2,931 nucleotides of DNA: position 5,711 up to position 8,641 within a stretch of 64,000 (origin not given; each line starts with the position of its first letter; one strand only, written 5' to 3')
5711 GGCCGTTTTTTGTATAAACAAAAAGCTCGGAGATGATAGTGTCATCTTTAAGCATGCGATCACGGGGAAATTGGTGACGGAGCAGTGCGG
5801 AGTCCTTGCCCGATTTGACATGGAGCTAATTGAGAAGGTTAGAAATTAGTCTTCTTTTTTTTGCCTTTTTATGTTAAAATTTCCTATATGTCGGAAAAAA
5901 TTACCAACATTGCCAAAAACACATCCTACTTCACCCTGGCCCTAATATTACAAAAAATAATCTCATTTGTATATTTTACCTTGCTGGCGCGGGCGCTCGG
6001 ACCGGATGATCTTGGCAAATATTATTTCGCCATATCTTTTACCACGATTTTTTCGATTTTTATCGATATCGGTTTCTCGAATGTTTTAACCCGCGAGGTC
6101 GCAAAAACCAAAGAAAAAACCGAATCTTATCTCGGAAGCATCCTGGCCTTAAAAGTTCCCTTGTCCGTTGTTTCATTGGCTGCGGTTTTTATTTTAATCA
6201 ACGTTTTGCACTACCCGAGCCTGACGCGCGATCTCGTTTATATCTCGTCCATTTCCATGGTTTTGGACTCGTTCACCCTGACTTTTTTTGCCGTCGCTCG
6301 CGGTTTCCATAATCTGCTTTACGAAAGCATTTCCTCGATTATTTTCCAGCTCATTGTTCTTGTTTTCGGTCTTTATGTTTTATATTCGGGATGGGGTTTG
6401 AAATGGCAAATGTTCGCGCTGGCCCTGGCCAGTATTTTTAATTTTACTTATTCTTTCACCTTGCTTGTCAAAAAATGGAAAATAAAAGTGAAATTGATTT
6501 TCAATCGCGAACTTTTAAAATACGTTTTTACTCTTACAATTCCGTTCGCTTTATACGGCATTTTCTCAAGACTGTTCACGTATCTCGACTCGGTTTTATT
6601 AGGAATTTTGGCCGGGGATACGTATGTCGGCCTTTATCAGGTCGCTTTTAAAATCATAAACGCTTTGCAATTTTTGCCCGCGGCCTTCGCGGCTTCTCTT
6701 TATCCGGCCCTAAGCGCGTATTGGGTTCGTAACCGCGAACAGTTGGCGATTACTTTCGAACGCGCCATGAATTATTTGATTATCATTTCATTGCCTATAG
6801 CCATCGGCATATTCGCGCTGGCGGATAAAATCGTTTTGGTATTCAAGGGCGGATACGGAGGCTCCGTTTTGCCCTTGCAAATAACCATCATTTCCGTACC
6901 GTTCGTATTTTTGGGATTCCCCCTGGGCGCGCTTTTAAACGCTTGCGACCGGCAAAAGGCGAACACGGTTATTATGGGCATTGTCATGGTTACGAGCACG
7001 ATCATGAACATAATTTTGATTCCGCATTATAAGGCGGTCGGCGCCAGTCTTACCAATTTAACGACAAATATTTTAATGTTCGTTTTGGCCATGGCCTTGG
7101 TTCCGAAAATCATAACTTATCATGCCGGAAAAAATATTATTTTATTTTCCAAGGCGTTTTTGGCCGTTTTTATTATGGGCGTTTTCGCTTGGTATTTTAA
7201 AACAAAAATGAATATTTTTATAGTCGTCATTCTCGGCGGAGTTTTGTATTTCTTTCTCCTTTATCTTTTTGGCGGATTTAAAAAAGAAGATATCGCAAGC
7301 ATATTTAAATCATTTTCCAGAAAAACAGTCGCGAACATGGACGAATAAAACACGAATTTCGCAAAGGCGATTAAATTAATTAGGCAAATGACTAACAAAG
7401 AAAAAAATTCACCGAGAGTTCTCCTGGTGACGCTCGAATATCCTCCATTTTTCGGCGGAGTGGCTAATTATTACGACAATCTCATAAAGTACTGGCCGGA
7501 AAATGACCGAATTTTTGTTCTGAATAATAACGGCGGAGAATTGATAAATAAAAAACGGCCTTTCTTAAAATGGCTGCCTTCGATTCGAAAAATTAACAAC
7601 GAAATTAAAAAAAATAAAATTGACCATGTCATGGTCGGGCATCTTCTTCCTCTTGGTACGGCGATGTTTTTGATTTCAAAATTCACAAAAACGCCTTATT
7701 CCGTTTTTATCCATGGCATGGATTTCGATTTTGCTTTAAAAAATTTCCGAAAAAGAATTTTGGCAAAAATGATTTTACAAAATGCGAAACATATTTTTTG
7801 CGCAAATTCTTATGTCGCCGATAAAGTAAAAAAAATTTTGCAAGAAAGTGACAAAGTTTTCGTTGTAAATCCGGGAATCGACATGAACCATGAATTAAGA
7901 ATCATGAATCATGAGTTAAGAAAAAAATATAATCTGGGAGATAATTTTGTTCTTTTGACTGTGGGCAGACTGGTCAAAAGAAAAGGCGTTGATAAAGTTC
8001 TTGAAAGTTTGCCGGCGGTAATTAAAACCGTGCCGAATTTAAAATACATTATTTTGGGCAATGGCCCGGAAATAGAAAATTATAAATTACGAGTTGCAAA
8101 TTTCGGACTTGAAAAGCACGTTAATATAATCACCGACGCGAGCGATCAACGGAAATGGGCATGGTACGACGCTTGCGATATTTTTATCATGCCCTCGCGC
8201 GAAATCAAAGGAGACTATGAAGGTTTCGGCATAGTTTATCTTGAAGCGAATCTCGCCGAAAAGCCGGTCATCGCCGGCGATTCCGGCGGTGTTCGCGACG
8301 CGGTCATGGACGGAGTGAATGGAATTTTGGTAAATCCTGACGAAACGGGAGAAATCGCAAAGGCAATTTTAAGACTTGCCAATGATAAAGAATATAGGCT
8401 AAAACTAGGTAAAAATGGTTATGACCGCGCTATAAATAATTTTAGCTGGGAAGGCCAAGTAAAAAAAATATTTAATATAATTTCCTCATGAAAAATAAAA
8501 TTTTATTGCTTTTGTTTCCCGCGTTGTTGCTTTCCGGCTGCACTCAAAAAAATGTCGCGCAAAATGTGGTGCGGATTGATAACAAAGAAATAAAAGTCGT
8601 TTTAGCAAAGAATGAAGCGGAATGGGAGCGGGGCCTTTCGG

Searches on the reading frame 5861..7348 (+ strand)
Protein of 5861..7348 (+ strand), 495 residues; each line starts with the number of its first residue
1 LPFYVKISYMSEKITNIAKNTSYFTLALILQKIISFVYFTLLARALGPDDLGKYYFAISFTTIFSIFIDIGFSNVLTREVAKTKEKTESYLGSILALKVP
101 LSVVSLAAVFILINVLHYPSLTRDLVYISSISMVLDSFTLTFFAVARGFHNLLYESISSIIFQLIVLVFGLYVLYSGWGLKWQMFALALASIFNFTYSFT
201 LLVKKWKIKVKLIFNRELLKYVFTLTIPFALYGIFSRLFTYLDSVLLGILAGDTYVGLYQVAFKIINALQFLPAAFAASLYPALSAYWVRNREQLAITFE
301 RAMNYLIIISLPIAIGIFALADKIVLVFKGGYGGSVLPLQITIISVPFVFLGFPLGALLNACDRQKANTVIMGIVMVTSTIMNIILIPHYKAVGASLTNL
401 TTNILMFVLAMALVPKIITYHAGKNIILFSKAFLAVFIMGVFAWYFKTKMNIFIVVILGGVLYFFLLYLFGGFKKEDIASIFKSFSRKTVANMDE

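Call 24: search_protein_families(library=pfam, proteins=[window:5861-7348:+], max_evalue=0.00001)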
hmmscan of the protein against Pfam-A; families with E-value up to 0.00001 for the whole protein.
window:5861-7348:+ (495 aa): 3 families
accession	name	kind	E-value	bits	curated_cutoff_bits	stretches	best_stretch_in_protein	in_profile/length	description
PF01943.22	Polysacc_synt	-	1.8e-38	133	28.2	1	18-287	2-273/274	Polysaccharide biosynthesis protein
PF13440.11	Polysacc_synt_3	-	2.1e-23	83.4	23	1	41-328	1-283/293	Polysaccharide biosynthesis protein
PF01554.23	MatE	-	2.3e-07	31.1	24.9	1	230-385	3-161/161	MatE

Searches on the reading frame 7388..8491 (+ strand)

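Call 24: search_protein_families(library=pfam, proteins=[window:7388-8491:+], max_evalue=0.00001)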
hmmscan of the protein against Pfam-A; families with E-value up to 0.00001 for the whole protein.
window:7388-8491:+ (367 aa): 4 families
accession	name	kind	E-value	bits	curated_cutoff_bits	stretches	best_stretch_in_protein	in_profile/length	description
PF00534.26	Glycos_transf_1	-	2.5e-40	138.3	26.4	1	176-346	4-171/172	Glycosyl transferases group 1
PF13692.12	Glyco_trans_1_4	-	1.8e-30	106.5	27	1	187-333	2-142/142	Glycosyl transferases group 1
PF13439.12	Glyco_transf_4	-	2.3e-13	51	28.5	1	23-167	2-169/170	Glycosyltransferase Family 4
PF20706.3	GT4-conflict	-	3.5e-07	30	26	1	126-310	140-324/385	Family 4 Glycosyltransferase in conflict systems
